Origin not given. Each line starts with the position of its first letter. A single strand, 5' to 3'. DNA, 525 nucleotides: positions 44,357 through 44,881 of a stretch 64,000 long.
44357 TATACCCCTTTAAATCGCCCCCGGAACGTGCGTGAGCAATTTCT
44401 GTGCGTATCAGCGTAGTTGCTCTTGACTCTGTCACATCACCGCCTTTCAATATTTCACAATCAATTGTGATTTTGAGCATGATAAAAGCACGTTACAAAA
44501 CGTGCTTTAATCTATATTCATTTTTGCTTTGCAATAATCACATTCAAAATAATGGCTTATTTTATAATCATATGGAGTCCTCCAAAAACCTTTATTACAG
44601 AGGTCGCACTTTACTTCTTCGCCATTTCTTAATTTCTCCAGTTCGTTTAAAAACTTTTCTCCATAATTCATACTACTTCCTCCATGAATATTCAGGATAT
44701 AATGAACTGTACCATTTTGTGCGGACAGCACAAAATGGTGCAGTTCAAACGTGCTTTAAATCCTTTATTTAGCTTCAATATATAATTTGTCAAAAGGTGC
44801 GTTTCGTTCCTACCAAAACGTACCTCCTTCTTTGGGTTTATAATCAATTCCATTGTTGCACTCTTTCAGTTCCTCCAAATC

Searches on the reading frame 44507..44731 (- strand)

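Call 73: search_protein_families(library=pfam, proteins=[window:44507-44731:-], max_evalue=1)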
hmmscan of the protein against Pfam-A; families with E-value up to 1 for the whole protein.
window:44507-44731:- (74 aa): 6 families
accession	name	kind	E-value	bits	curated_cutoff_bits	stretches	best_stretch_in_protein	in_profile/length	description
PF13912.12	zf-C2H2_6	-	0.046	14.2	25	0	61-69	1-9/27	C2H2-type zinc finger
PF13465.12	zf-H2C2_2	-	0.047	14.5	40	0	39-51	14-26/26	Zinc-finger double domain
PF10071.14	DUF2310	-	0.052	13.3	25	1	34-69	213-247/255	Zn-ribbon-containing, possibly nucleic-acid-binding protein (DUF2310)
PF00130.28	C1_1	-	0.06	13.6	26.5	1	38-70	10-37/53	Phorbol esters/diacylglycerol binding domain (C1 domain)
PF13894.12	zf-C2H2_4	-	0.25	12.6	27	0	41-53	2-13/24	C2H2-type zinc finger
PF00053.31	EGF_laminin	-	0.34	11.5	21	1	41-54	30-43/49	Laminin EGF domain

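Call 116: search_protein_families(library=phrogs, proteins=[window:44507-44731:-], max_evalue=0.01)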
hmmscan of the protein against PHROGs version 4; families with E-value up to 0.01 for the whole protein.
window:44507-44731:- (74 aa): 0 families
